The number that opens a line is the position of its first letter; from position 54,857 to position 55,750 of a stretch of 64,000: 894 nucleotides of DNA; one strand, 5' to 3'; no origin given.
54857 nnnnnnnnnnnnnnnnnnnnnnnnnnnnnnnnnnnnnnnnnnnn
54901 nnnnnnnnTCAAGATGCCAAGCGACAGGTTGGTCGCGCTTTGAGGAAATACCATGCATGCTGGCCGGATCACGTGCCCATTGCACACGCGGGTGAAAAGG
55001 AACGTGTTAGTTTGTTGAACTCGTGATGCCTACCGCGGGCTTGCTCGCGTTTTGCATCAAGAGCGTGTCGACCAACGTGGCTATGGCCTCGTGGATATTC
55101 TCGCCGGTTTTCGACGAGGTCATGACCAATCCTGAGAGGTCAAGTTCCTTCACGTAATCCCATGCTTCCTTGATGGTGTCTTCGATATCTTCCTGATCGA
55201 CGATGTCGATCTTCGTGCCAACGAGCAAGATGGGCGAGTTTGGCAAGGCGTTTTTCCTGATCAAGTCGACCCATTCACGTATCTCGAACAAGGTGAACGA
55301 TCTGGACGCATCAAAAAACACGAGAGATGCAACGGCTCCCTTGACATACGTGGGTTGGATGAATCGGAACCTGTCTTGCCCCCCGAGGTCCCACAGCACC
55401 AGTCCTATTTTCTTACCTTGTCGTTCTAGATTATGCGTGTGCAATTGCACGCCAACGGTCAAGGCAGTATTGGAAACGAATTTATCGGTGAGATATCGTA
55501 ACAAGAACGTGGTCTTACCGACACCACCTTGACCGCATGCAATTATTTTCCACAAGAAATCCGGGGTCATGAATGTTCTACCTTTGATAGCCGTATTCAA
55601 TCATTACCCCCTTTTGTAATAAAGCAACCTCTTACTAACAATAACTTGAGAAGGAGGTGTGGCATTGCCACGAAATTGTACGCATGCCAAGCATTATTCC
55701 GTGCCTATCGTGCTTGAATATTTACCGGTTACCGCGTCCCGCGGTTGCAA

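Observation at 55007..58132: Rab-like small GTPase next to two paralogous coiled-coil proteins sharing a conserved C-terminal E(K/R)E(S/T)GI(F/I)(L/F)F motif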

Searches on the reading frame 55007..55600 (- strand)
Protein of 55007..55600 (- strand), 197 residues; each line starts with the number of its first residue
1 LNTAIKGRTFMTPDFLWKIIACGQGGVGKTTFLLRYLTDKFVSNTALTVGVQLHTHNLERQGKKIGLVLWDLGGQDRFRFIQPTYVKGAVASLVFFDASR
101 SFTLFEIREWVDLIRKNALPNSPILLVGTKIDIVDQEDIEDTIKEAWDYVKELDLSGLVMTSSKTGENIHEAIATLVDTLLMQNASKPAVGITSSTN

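Call 4: search_protein_families(library=pfam, proteins=[window:55007-55600:-], max_evalue=0.1)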
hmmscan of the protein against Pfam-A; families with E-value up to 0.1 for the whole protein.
window:55007-55600:- (197 aa): 14 families
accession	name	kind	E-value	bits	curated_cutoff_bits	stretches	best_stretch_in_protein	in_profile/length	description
PF00071.28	Ras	-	5e-33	114.4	21.6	1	18-180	1-160/162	Ras family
PF08477.19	Roc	-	2e-25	89.8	27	1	18-132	1-119/119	Ras of Complex, Roc, domain of DAPkinase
PF00025.27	Arf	-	1.1e-13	51.4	22.3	1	18-179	16-173/174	ADP-ribosylation factor family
PF04670.18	Gtr1_RagA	-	0.00073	19.5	22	1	18-151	1-141/232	Gtr1/RagA G protein conserved region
PF03029.23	ATP_bind_1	-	0.00075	19.8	27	1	41-183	62-213/240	Conserved hypothetical ATP binding protein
PF00009.33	GTP_EFTU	-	0.0042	17.1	26.5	1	57-179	61-185/188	Elongation factor Tu GTP binding domain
PF03193.22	RsgA_GTPase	-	0.0082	16.4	30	0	20-38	110-128/174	RsgA GTPase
PF12327.13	FtsZ_C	-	0.0092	16.7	27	1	86-133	33-79/95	FtsZ family, C-terminal domain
PF06745.19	ATPase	-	0.024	14.4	26.6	1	21-83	24-88/231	KaiC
PF09439.16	SRPRB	-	0.071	12.9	25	1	19-95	6-78/178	Signal recognition particle receptor beta subunit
PF01656.29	CbiA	-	0.073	13.5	25.4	0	19-175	2-98/125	CobQ/CobB/MinD/ParA nucleotide binding domain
PF00503.26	G-alpha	-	0.077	12.6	48.8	0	110-154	239-280/333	G-protein alpha subunit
PF01926.29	MMR_HSR1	-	0.093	13.3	21.9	0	19-89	2-74/113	50S ribosome-binding GTPase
PF13479.12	AAA_24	-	0.093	13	27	0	17-41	3-26/195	AAA domain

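Call 6: search_solved_structures(query=window:55007-55600:-, max_evalue=1e-10)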
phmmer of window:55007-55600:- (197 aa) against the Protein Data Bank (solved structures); distinct sequences matched with E-value up to 1e-10: 335 (the best 60 are shown).
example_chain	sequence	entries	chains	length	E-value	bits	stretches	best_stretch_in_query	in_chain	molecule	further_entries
1z0f_A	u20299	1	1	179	2.6e-27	98.9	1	14-174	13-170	RAB14, member RAS oncogene family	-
3cpj_B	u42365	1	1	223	7.5e-27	97.4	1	14-191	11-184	GTP-binding protein YPT31/YPT8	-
4drz_A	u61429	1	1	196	7.5e-27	97.4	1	14-174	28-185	Ras-related protein Rab-14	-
4d0g_A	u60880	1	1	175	1.4e-26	96.5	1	13-175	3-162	RAS-RELATED PROTEIN RAB-14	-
9ltq_A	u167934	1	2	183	1.5e-26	96.5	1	14-184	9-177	Ras-related protein Rab-43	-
7e8t_L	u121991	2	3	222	1.5e-26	96.4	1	14-195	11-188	GTP-binding protein YPT32/YPT11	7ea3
7u05_L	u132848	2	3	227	1.6e-26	96.3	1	14-195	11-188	GTP-binding protein YPT32/YPT11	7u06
9ltp_B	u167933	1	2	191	1.6e-26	96.3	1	14-184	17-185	Ras-related protein Rab-43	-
2hup_A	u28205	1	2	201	1.8e-26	96.1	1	13-184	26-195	RAS-related protein RAB-43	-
3rwm_B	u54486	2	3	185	1.2e-25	93.4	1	13-193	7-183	GTP-binding protein YPT32/YPT11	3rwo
2f7s_A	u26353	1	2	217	1.7e-25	93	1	13-182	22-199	Ras-related protein Rab-27B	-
8alk_B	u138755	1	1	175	1.8e-25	92.9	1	14-177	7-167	Ras-related protein Rab-1B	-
5szk_B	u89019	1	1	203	2e-25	92.8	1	10-178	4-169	Ras-related protein Rab-1B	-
3cph_A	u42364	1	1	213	2.1e-25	92.7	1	13-192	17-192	Ras-related protein SEC4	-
2o52_A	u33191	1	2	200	5.4e-25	91.3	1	9-182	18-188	Ras-related protein Rab-4B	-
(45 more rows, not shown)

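Call 16: find_encoding_contigs(protein=window:55007-55600:-, flank=6000, max_places=8)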
Protein window:55007-55600:- (197 aa): no gene with exactly this product is on record in the collection.

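Call 18: find_encoding_contigs(protein=window:55007-55570:-, flank=6000, max_places=8)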
Protein window:55007-55570:- (187 aa): 2 contigs read that carry it; 2 places shown.
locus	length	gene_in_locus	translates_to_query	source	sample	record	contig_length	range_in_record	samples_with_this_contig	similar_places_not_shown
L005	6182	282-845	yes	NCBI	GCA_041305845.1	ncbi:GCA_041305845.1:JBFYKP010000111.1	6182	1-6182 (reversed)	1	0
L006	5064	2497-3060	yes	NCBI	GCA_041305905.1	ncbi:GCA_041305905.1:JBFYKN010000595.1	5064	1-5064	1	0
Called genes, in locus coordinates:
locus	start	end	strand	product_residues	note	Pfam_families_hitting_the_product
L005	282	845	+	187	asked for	PF00025:Arf, PF00071:Ras, PF08477:Roc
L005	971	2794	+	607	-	PF02837:Glyco_hydro_2_N, PF22666:Glyco_hydro_2_N2 (weak), PF00703:Glyco_hydro_2, PF02836:Glyco_hydro_2_C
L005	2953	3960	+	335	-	-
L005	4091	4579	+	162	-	PF00303:Thymidylat_synt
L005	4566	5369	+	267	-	PF06508:QueC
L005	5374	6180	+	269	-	?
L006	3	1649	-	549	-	?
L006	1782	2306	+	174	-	PF05014:Nuc_deoxyrib_tr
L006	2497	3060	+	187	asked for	PF00025:Arf, PF00071:Ras, PF08477:Roc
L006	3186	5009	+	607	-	PF02837:Glyco_hydro_2_N, PF22666:Glyco_hydro_2_N2 (weak), PF00703:Glyco_hydro_2, PF02836:Glyco_hydro_2_C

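Call 27: list_cluster_members(proteins=[window:55007-55570:-, window:55761-56363:-, window:55761-56105:-, window:58403-59851:-, window:58403-59842:-, window:56410-56973:-, P0001, window:57089-57568:+, window:53058-54881:-, window:60111-61391:+])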
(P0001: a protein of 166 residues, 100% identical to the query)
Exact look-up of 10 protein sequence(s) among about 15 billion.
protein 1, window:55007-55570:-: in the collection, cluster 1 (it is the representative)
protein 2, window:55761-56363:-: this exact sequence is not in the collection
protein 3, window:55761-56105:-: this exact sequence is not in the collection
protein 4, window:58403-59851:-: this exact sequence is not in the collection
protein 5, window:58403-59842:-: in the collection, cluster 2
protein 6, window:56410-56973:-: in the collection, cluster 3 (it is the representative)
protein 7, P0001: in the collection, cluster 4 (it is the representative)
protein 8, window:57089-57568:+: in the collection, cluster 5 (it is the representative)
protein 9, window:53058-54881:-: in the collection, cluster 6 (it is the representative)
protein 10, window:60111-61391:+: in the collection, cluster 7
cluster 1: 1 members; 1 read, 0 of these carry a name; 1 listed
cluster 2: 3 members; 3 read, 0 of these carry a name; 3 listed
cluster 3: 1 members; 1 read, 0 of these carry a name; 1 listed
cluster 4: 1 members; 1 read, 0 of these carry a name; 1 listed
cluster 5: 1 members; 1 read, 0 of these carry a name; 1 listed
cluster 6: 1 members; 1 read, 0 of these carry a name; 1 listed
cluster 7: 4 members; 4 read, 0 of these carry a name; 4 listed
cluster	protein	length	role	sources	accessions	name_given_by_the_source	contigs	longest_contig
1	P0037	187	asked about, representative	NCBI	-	-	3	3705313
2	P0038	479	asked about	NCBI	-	-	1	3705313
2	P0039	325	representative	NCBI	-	-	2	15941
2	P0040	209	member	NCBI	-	-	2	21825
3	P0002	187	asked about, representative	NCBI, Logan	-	-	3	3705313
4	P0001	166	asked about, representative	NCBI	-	-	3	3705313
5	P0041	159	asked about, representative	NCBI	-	-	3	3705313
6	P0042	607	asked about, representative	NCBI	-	-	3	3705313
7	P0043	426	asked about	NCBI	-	-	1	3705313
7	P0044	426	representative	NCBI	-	-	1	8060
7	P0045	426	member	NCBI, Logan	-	-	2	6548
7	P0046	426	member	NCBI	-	-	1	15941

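Call 28: find_encoding_contigs(protein=P0039, flank=8000, max_places=4)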
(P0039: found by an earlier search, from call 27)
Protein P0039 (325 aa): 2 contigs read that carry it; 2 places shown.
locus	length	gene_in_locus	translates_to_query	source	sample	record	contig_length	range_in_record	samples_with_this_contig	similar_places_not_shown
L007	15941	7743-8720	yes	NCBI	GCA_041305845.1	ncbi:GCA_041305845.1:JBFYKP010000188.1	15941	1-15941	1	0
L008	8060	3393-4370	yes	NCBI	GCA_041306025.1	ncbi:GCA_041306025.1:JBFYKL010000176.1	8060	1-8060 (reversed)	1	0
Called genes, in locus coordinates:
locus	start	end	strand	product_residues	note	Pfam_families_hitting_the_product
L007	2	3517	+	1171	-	?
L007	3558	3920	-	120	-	PF03259:Robl_LC7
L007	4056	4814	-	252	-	PF01487:DHquinase_I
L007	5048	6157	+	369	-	-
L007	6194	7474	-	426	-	PF04389:Peptidase_M28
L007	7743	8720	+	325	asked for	PF00210:Ferritin, PF02915:Rubrerythrin (faint), PF03232:COQ7 (faint), PF00210:Ferritin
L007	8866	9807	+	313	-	PF00025:Arf, PF01926:MMR_HSR1 (weak), PF04670:Gtr1_RagA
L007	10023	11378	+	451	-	PF07690:MFS_1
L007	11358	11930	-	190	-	PF00132:Hexapep (weak), PF25247:LbH_GLGC (weak), PF21711:DCTN5 (faint), PF25084:LbH_EIF2B, PF25087:GMPPB_C (weak), PF00132:Hexapep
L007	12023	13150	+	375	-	PF04055:Radical_SAM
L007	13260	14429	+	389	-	-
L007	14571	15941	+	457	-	?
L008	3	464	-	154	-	?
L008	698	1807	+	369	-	-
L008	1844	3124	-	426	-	PF04389:Peptidase_M28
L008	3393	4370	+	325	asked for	PF00210:Ferritin, PF02915:Rubrerythrin (faint), PF03232:COQ7 (faint), PF00210:Ferritin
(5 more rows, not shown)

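Call 61: find_homologous_proteins(query=window:55007-55570:-, max_evalue=1e-20)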
Query window:55007-55570:- (187 aa): 564 proteins with E <= 1e-20 among 897 candidates; the best 120 are listed.
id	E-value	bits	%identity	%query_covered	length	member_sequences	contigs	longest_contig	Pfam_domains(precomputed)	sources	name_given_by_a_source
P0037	1.3e-118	411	100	100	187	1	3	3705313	PF00025.28,PF08477.20,PF00071.29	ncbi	-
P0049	2.4e-67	244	60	98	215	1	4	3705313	PF00025.28,PF08477.20,PF03029.24,PF00071.29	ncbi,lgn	-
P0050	5.3e-67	243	60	98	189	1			PF00025.28,PF08477.20,PF03029.24,PF00071.29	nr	nr:Rab family GTPase [Candidatus Sigynarchaeota archaeon]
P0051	1.1e-64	235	56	99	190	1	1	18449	PF00025.28,PF08477.20,PF00071.29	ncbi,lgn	-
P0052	1.3e-63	232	58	97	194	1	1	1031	PF00025.28,PF08477.20,PF00071.29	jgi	jgi:small GTP-binding protein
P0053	2.4e-62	228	56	99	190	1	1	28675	PF00025.28,PF08477.20,PF00071.29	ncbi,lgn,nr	ncbi:MAG: GTP-binding protein [Candidatus Lokiarchaeota archaeon]|nr:GTP-binding protein [Candidatus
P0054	8.5e-61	223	54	99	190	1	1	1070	PF00025.28,PF08477.20,PF00071.29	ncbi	-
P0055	1.5e-60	222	54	99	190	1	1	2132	PF00025.28,PF08477.20,PF00071.29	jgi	jgi:small GTP-binding protein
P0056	1.6e-60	222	61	93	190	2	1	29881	PF00025.28,PF08477.20,PF00071.29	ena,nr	nr:Rab family GTPase [Candidatus Sigynarchaeota archaeon]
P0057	3.0e-60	221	56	98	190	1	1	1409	PF00025.28,PF08477.20,PF00071.29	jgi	jgi:small GTP-binding protein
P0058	3.3e-60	221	56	99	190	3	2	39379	PF00025.28,PF08477.20,PF00071.29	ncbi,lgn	-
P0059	2.3e-59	218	57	96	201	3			PF00025.28,PF08477.20,PF00071.29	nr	nr:Rab family GTPase [Candidatus Sigynarchaeota archaeon]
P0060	3.5e-59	217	55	99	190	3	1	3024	PF00025.28,PF08477.20,PF00071.29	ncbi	-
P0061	1.9e-58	215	54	98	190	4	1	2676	PF00025.28,PF08477.20,PF00071.29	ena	-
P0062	6.0e-58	213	57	89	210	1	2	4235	PF00025.28,PF08477.20,PF04670.19,PF00071.29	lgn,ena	-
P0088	8.9e-52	193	53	91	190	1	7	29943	PF00025.28,PF08477.20,PF00071.29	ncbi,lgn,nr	ncbi:MAG: GTP-binding protein [Candidatus Lokiarchaeota archaeon]|nr:GTP-binding protein [Candidatus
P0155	2.0e-43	166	44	99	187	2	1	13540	PF00025.28,PF08477.20,PF04670.19,PF00071.29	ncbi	-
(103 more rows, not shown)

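Call 66: find_encoding_contigs(protein=P0088, flank=5000, max_places=8)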
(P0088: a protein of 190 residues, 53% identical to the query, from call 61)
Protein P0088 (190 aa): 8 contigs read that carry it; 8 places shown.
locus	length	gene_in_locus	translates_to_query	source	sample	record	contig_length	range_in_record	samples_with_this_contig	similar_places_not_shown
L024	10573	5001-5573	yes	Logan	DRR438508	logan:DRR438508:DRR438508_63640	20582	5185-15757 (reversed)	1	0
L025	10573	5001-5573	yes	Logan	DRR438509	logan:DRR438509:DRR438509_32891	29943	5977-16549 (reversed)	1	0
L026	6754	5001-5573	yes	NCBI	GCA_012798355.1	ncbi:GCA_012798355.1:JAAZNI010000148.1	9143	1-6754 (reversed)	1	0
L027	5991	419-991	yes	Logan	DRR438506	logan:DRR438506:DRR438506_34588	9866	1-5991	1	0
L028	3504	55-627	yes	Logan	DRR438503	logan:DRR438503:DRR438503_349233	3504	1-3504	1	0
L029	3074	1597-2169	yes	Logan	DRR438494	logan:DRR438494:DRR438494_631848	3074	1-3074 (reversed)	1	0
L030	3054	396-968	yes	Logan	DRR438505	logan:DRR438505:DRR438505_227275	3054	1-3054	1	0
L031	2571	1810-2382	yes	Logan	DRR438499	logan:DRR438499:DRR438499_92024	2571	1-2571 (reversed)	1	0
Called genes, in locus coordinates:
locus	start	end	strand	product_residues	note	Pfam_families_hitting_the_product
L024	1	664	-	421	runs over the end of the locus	PF01546:Peptidase_M20, PF07687:M20_dimer (weak)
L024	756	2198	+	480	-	PF01120:Alpha_L_fucos, PF16757:Fucosidase_C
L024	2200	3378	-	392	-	-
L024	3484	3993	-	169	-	-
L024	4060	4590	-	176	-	-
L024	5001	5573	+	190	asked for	PF00025:Arf, PF00071:Ras, PF08477:Roc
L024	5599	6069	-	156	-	-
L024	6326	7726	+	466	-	PF02754:CCG, PF13183:Fer4_8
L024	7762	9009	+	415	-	PF00310:GATase_2, PF13522:GATase_6 (weak)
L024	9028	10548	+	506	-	PF12837:Fer4_6 (faint), PF13484:Fer4_16 (faint), PF12838:Fer4_7 (weak), PF04898:Glu_syn_central (faint), PF01645:Glu_synthase, PF00478:IMPDH, PF01070:FMN_dh (weak)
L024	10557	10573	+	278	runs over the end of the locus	PF01493:GXGXG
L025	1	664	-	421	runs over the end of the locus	PF01546:Peptidase_M20, PF07687:M20_dimer (weak)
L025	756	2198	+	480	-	PF01120:Alpha_L_fucos, PF16757:Fucosidase_C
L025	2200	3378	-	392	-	-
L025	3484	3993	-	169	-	-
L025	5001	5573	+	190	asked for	PF00025:Arf, PF00071:Ras, PF08477:Roc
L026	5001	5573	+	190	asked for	PF00025:Arf, PF00071:Ras, PF08477:Roc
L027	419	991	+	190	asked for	PF00025:Arf, PF00071:Ras, PF08477:Roc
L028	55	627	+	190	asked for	PF00025:Arf, PF00071:Ras, PF08477:Roc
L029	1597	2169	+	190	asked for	PF00025:Arf, PF00071:Ras, PF08477:Roc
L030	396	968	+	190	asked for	PF00025:Arf, PF00071:Ras, PF08477:Roc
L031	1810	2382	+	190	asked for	PF00025:Arf, PF00071:Ras, PF08477:Roc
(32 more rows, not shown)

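Call 67: find_encoding_contigs(protein=P0155, flank=5000, max_places=4)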
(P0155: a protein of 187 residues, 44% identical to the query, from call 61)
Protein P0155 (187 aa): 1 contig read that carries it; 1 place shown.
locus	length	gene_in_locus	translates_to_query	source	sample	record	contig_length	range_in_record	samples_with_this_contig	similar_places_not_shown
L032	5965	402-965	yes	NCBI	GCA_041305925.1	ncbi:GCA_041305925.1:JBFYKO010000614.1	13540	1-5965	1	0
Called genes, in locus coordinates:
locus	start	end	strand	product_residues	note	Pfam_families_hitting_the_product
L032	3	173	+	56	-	?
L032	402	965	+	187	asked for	PF00025:Arf, PF00071:Ras, PF04670:Gtr1_RagA (weak), PF08477:Roc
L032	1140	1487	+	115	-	-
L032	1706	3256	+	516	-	PF01154:HMG_CoA_synt_N, PF08545:ACP_syn_III (weak), PF08540:HMG_CoA_synt_C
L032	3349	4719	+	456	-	PF20695:UbiD_N, PF01977:UbiD, PF20696:UbiD_C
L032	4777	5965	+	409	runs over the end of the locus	PF04412:AcnX, PF28403:AcnX_2nd, PF28406:AcnX_3rd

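Call 84: search_protein_families(library=pfam, proteins=[L024:2200-3378:-, L024:5599-6069:-], max_evalue=0.001)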
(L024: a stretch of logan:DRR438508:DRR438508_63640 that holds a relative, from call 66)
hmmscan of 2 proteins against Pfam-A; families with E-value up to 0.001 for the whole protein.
L024:2200-3378:- (392 aa): 1 family
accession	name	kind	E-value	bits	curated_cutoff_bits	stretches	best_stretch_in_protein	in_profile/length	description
PF13263.12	PHP_C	-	2.4e-05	24.2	21.3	1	277-325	6-54/56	PHP-associated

L024:5599-6069:- (156 aa): 0 families
